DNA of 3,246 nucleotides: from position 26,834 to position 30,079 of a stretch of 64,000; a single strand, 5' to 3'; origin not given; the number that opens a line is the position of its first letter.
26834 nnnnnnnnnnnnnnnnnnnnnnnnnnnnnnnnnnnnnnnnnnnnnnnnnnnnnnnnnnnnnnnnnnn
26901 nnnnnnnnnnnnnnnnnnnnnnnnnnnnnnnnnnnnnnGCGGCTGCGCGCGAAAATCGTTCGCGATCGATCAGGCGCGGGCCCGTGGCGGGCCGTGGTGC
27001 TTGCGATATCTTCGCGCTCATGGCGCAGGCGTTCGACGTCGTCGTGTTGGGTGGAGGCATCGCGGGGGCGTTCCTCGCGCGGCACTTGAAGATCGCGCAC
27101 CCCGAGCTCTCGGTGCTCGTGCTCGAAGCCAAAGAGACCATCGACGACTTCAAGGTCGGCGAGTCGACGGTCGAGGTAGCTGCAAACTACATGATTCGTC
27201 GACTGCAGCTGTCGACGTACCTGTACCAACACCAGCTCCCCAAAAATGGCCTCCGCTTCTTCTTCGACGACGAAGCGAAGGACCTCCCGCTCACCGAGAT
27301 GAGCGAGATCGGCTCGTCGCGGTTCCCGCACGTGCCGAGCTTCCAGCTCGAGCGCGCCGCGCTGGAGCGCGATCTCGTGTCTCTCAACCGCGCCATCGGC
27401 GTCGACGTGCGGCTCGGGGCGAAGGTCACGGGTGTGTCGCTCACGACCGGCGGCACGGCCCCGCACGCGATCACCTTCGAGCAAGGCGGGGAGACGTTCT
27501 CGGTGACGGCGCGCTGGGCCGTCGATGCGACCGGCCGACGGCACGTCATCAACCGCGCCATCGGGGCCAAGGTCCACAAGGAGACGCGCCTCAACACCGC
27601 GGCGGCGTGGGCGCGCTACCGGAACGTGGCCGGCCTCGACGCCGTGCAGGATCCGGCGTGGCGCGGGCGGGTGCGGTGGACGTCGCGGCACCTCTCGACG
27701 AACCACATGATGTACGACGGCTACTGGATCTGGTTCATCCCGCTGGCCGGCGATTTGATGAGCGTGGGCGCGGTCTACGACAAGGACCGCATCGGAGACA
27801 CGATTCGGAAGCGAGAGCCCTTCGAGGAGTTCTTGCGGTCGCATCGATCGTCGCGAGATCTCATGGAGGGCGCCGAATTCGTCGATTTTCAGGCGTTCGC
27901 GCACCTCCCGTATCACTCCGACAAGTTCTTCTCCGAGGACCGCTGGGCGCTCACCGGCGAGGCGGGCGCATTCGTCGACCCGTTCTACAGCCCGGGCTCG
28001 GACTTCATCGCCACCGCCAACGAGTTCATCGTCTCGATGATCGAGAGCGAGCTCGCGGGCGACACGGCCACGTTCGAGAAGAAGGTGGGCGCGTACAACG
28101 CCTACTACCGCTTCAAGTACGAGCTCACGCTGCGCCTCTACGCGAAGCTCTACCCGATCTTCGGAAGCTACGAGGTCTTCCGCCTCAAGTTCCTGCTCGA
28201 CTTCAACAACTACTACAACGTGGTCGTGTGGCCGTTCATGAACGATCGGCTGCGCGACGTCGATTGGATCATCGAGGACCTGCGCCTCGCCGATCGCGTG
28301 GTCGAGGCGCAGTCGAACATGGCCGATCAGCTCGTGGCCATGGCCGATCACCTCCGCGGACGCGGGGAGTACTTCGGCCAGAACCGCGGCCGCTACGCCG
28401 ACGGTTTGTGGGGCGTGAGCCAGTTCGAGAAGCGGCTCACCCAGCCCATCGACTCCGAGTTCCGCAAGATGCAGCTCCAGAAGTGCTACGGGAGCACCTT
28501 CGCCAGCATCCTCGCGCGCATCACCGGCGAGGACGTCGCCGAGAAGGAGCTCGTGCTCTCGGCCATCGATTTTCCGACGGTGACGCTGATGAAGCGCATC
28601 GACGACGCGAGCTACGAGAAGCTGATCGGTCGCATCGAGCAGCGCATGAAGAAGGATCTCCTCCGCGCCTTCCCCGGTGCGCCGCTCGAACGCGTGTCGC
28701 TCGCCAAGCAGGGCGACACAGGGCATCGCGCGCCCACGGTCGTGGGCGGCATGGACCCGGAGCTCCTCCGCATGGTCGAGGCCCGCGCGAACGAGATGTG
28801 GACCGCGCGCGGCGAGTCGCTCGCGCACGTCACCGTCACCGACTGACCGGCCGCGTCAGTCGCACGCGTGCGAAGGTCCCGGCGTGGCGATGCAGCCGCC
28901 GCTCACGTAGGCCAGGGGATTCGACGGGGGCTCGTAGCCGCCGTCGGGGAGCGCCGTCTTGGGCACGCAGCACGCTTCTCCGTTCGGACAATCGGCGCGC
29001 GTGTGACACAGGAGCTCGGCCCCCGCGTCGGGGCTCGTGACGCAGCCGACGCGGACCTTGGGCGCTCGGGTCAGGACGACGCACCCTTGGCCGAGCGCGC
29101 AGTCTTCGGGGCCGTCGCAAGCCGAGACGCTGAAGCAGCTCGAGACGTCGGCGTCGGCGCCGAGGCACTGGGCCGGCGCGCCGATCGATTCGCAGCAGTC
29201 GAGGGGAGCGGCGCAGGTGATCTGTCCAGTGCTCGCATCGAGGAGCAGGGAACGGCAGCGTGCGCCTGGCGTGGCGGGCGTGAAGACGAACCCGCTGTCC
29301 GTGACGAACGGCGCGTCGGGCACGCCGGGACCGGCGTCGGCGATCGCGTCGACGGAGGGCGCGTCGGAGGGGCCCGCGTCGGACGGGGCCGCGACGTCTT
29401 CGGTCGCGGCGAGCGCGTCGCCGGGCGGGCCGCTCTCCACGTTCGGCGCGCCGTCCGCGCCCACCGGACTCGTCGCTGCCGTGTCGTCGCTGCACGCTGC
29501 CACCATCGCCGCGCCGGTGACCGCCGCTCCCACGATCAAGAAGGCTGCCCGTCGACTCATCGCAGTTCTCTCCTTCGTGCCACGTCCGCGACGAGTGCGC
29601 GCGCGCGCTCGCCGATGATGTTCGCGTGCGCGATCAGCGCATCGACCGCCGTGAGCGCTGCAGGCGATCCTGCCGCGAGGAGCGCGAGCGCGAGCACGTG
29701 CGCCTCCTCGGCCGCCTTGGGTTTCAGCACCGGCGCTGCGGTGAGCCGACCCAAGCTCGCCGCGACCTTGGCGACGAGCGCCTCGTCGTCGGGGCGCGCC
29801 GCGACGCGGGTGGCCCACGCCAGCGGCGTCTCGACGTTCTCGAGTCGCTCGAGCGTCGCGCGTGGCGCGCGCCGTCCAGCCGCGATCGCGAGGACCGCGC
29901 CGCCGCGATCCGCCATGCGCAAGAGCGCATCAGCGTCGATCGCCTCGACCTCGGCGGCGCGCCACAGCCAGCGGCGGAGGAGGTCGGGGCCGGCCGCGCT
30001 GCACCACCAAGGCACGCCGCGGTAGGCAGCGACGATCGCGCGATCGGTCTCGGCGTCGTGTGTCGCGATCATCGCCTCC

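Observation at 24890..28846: V4R-domain hybrid histidine kinase followed by an orphan flavin-dependent halogenase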

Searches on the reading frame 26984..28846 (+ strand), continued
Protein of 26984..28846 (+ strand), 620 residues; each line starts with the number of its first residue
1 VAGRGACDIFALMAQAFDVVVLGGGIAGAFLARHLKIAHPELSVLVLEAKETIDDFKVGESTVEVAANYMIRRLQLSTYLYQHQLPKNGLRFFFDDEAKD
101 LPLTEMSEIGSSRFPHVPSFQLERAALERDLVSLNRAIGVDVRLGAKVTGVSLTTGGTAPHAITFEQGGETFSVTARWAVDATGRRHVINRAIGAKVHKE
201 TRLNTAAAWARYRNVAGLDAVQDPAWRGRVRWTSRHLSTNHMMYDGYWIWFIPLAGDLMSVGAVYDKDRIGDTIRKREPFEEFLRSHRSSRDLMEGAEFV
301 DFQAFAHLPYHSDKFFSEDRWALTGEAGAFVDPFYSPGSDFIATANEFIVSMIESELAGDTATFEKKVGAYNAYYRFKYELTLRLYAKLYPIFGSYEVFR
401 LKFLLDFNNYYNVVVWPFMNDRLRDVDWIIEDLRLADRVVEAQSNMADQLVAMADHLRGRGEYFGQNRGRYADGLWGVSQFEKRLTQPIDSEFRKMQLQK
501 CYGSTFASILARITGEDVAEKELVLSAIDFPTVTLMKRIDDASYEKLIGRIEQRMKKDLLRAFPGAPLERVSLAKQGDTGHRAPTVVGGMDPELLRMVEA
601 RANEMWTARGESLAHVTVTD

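Call 35: fold_search(model_id=the predicted structure, library=pdb)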
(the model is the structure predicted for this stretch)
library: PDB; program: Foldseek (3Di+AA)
matches with E <= 10: 1753; with E <= 0.001: 909
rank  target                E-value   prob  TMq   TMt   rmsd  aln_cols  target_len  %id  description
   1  3i3l                  7.6e-21  1.00  0.48  0.53  17.2       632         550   17  Crystal structure of CmlS, a flavin-dependent halogenase (released 2010-03-09)
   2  6bzn_B                1.6e-20  1.00  0.53  0.64  12.7       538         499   16  Crystal structure of halogenase PltM (released 2019-03-20)
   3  8zop                  2.2e-20  1.00  0.48  0.68   5.2       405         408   22  Structure of FasV in complex with FAD (released 2025-04-02)
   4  6bzq_A                3.8e-20  1.00  0.54  0.64  12.6       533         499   16  Crystal structure of halogenase PltM in complex with FAD (released 2019-03-20)
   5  6bzt_A                4.9e-20  1.00  0.56  0.66   7.7       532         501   16  Crystal structure of halogenase PltM L111Y mutant in complex with FAD (released 2019-03-20)
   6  6bza_C                6.3e-20  1.00  0.56  0.67   7.7       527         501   16  Crystal structure of halogenase PltM in complex with phloroglucinol and FAD (released 2019-03-20)
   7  6bzn_D                6.3e-20  1.00  0.55  0.67   7.6       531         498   15  Crystal structure of halogenase PltM (released 2019-03-20)
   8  7xgb_A                6.3e-20  1.00  0.53  0.59   9.0       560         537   18  Crystal structure of the ctcP from Streptomyces aureofaciens (released 2022-07-20)
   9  7v0b_D                6.6e-20  1.00  0.52  0.59  12.6       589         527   18  Crystal structure of halogenase CtcP from Kitasatospora aureofaciens in complex with FAD (released 2023-05-17)
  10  5dbj_A                7.0e-20  1.00  0.50  0.67   7.3       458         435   21  Crystal structure of halogenase PltA (released 2015-10-07)
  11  7xgb_C                7.0e-20  1.00  0.53  0.58   9.9       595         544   17  Crystal structure of the ctcP from Streptomyces aureofaciens (released 2022-07-20)
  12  3nix_C                9.4e-20  1.00  0.44  0.64   9.8       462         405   17  Crystal structure of flavoprotein/dehydrogenase from Cytophaga hutchinsonii. Northeast Structural Genomics Consortium  (released 2010-06-30)
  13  7v0b_B                9.4e-20  1.00  0.51  0.57  12.9       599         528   18  Crystal structure of halogenase CtcP from Kitasatospora aureofaciens in complex with FAD (released 2023-05-17)
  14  7fco_B                1.0e-19  1.00  0.47  0.65   5.2       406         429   22  ChlB4 Halogenase (released 2022-03-16)
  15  6bza_A                1.0e-19  1.00  0.56  0.67   7.7       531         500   16  Crystal structure of halogenase PltM in complex with phloroglucinol and FAD (released 2019-03-20)
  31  3nix_E                1.0e-18  1.00  0.48  0.69   7.0       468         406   17  Crystal structure of flavoprotein/dehydrogenase from Cytophaga hutchinsonii. Northeast Structural Genomics Consortium  (released 2010-06-30)
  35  3nix_D                2.1e-18  1.00  0.44  0.65   6.1       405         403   19  Crystal structure of flavoprotein/dehydrogenase from Cytophaga hutchinsonii. Northeast Structural Genomics Consortium  (released 2010-06-30)
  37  3nix_B                3.7e-18  1.00  0.44  0.64   9.4       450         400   18  Crystal structure of flavoprotein/dehydrogenase from Cytophaga hutchinsonii. Northeast Structural Genomics Consortium  (released 2010-06-30)
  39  3nix_A                8.7e-18  1.00  0.43  0.62   9.7       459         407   18  Crystal structure of flavoprotein/dehydrogenase from Cytophaga hutchinsonii. Northeast Structural Genomics Consortium  (released 2010-06-30)
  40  3nix_F                1.4e-17  1.00  0.46  0.67   5.0       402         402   20  Crystal structure of flavoprotein/dehydrogenase from Cytophaga hutchinsonii. Northeast Structural Genomics Consortium  (released 2010-06-30)
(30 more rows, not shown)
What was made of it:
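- On Flavin-dependent halogenase (two-component, PF04820 family): Foldseek top hits are FDHs (call 35).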

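Call 57: find_encoding_contigs(protein=P0006, flank=6000, max_places=3)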
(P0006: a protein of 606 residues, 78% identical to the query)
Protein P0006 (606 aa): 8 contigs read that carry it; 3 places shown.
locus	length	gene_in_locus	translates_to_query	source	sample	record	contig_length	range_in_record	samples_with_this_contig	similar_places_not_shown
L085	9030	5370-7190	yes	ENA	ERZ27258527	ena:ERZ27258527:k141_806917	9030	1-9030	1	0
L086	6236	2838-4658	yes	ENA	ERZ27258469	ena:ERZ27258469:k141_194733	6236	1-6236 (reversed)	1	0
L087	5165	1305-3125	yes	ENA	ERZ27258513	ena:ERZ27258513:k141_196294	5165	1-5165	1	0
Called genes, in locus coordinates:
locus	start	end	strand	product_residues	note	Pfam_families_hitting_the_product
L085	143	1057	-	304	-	-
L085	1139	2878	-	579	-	PF00884:Sulfatase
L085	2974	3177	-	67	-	-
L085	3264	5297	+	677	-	PF02830:V4R (weak), PF02518:HATPase_c, PF00072:Response_reg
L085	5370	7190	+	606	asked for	PF01266:DAO (faint), PF01494:FAD_binding_3, PF05834:Lycopene_cycl (faint), PF07992:Pyr_redox_2 (faint), PF04820:Trp_halogenase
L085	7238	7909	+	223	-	-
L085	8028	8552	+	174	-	-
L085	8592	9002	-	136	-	-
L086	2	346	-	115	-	?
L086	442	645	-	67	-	-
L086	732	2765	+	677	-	PF02830:V4R (weak), PF02518:HATPase_c, PF00072:Response_reg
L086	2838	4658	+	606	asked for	PF01266:DAO (faint), PF01494:FAD_binding_3, PF05834:Lycopene_cycl (faint), PF07992:Pyr_redox_2 (faint), PF04820:Trp_halogenase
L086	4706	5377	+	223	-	-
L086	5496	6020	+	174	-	-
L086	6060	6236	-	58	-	?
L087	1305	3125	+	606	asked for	PF01266:DAO (faint), PF01494:FAD_binding_3, PF05834:Lycopene_cycl (faint), PF07992:Pyr_redox_2 (faint), PF04820:Trp_halogenase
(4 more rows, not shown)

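Call 58: find_encoding_contigs(protein=P0003, flank=6000, max_places=2)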
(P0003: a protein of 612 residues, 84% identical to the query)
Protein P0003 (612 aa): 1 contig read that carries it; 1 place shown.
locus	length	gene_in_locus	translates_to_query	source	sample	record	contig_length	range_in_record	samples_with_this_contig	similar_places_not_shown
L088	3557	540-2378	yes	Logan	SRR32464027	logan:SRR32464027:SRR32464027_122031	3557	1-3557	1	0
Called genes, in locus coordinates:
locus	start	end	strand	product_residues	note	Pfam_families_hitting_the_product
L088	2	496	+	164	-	?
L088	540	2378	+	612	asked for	PF01266:DAO (weak), PF01494:FAD_binding_3, PF04820:Trp_halogenase (weak), PF05834:Lycopene_cycl (weak), PF12831:FAD_oxidored (weak), PF04820:Trp_halogenase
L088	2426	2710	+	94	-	-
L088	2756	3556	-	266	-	?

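Call 59: find_encoding_contigs(protein=P0007, flank=6000, max_places=2)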
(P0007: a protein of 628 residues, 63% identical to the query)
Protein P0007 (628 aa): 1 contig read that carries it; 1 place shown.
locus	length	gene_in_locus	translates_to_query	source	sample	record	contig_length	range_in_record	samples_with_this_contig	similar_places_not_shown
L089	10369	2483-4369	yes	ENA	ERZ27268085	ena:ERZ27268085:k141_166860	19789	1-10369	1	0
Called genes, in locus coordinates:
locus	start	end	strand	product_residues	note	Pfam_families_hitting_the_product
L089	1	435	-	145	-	?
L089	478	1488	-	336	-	PF00561:Abhydrolase_1, PF12146:Hydrolase_4, PF12697:Abhydrolase_6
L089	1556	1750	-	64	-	PF13719:Zn_ribbon_5 (weak)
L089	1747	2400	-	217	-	-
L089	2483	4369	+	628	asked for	PF01266:DAO (weak), PF01494:FAD_binding_3 (weak), PF04820:Trp_halogenase (faint), PF05834:Lycopene_cycl (faint)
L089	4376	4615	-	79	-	-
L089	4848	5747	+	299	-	-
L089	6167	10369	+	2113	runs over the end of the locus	PF18947:HAMP_2, PF00672:HAMP, PF00672:HAMP, PF00672:HAMP, PF00672:HAMP, PF13185:GAF_2, PF00512:HisKA, PF02518:HATPase_c, +17 more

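Call 67: search_protein_families(library=ncbifam, proteins=[L002:8589-9992:+], max_evalue=0.01)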
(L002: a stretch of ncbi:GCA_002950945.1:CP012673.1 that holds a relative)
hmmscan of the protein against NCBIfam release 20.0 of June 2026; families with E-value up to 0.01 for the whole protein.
L002:8589-9992:+ (467 aa): 0 families

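Call 68: search_protein_families(library=pfam, proteins=[L002:8589-9992:+], max_evalue=0.01)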
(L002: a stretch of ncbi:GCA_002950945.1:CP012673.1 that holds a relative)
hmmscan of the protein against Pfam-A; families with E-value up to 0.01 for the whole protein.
L002:8589-9992:+ (467 aa): 0 families

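Call 70: search_protein_families(library=pfam, proteins=[L084:12414-13610:+, L065:12552-13802:+, L079:12229-13647:+, L068:12413-13639:+], max_evalue=0.01)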
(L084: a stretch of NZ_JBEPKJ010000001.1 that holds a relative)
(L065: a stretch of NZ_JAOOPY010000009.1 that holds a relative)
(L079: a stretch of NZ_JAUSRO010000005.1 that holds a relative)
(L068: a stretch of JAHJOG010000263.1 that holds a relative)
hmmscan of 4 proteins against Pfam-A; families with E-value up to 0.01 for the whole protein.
L084:12414-13610:+ (398 aa): 4 families
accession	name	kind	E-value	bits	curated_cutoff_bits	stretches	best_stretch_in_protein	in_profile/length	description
PF02518.31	HATPase_c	-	1.5e-27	96.7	26.4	1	288-395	2-110/111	Histidine kinase-, DNA gyrase B-, and HSP90-like ATPase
PF00512.31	HisKA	-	9.7e-12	45.2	26.9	1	187-244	4-65/66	His Kinase A (phospho-acceptor) domain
PF00672.30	HAMP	-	2.6e-10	40.9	25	1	129-179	2-52/53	HAMP domain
PF13581.12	HATPase_c_2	-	5.5e-05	23.6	27.4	1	295-371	39-111/127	Histidine kinase-like ATPase domain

L065:12552-13802:+ (416 aa): 4 families
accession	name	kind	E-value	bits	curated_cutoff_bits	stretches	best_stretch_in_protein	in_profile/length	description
PF02518.31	HATPase_c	-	6.1e-29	101.1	26.4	1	309-415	2-109/111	Histidine kinase-, DNA gyrase B-, and HSP90-like ATPase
PF00512.31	HisKA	-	6.1e-11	42.7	26.9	1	208-265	4-65/66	His Kinase A (phospho-acceptor) domain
PF00672.30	HAMP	-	7.8e-11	42.6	25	1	150-200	2-52/53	HAMP domain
PF13581.12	HATPase_c_2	-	3.9e-06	27.3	27.4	1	316-392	39-111/127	Histidine kinase-like ATPase domain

L079:12229-13647:+ (472 aa): 4 families
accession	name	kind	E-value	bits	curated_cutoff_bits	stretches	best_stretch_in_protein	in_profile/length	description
PF02518.31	HATPase_c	-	8.3e-25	87.8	26.4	1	362-470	3-110/111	Histidine kinase-, DNA gyrase B-, and HSP90-like ATPase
PF00672.30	HAMP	-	6.5e-13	49.2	25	1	202-252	2-52/53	HAMP domain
PF00512.31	HisKA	-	1.1e-11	45.1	26.9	1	260-317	4-65/66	His Kinase A (phospho-acceptor) domain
PF13581.12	HATPase_c_2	-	0.00017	22.1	27.4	1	368-442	39-109/127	Histidine kinase-like ATPase domain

L068:12413-13639:+ (408 aa): 5 families
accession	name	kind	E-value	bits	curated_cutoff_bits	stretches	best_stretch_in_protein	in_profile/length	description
PF02518.31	HATPase_c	-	7e-28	97.7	26.4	1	302-407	2-108/111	Histidine kinase-, DNA gyrase B-, and HSP90-like ATPase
PF00512.31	HisKA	-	5.5e-13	49.2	26.9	1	201-258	4-65/66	His Kinase A (phospho-acceptor) domain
PF00672.30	HAMP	-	2.8e-11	44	25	1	143-194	2-53/53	HAMP domain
PF13581.12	HATPase_c_2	-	4.1e-06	27.3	27.4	1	309-386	39-112/127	Histidine kinase-like ATPase domain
PF00015.26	MCPsignal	-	0.0037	17.6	34.6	1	176-259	75-156/172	Methyl-accepting chemotaxis protein (MCP) signalling domain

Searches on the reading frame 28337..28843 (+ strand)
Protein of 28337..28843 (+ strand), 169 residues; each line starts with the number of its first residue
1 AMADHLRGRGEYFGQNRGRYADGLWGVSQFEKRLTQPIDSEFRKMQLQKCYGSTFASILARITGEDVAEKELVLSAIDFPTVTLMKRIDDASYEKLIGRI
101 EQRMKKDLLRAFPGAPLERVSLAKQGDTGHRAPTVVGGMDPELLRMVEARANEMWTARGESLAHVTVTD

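Call 80: search_protein_representatives(protein=window:28337-28843:+)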
Query: 169 residues. Proteins with E-value up to 0.001 (for the whole library): 16; up to 1e-10: 12; up to 1e-30: 0. The best 16 are listed.
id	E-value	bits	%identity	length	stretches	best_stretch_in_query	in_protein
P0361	3.3e-30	121.2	47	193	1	2-164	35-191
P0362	2.1e-26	108.9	44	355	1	2-165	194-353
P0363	2.8e-25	105.2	41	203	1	2-166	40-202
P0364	4.3e-25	104.5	37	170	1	3-164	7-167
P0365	1.5e-22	96.3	44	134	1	27-165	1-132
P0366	1.0e-21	93.6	36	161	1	2-165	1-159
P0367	1.3e-21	93.3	68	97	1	55-125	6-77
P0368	1.5e-19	86.6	35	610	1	3-166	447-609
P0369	2.7e-17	79.2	42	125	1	37-167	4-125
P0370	2.8e-16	75.9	41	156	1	2-104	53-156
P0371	6.7e-13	64.9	30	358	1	2-130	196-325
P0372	3.0e-12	62.8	36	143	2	1-55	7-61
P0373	5.5e-07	45.7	29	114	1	55-165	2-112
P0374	6.3e-07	45.5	32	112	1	55-165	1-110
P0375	1.9e-04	37.4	39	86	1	80-165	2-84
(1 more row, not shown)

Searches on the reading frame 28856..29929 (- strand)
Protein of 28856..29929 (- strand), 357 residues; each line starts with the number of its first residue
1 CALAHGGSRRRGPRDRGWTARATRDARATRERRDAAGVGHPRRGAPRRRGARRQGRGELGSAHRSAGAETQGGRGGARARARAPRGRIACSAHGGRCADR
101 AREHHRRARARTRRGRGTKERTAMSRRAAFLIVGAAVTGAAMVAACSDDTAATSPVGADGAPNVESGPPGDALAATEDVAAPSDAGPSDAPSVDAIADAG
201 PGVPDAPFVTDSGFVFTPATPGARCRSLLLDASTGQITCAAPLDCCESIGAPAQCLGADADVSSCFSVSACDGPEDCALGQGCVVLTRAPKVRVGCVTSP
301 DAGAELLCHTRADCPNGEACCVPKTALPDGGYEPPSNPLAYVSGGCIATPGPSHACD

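Call 7: search_protein_families(library=pfam, proteins=[window:28856-29929:-], max_evalue=0.01)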
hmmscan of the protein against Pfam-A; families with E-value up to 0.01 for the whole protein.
window:28856-29929:- (357 aa): 0 families

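Call 10: search_protein_families(library=ncbifam, proteins=[window:28856-29929:-], max_evalue=0.01)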
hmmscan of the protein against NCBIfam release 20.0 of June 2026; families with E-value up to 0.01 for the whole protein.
window:28856-29929:- (357 aa): 0 families
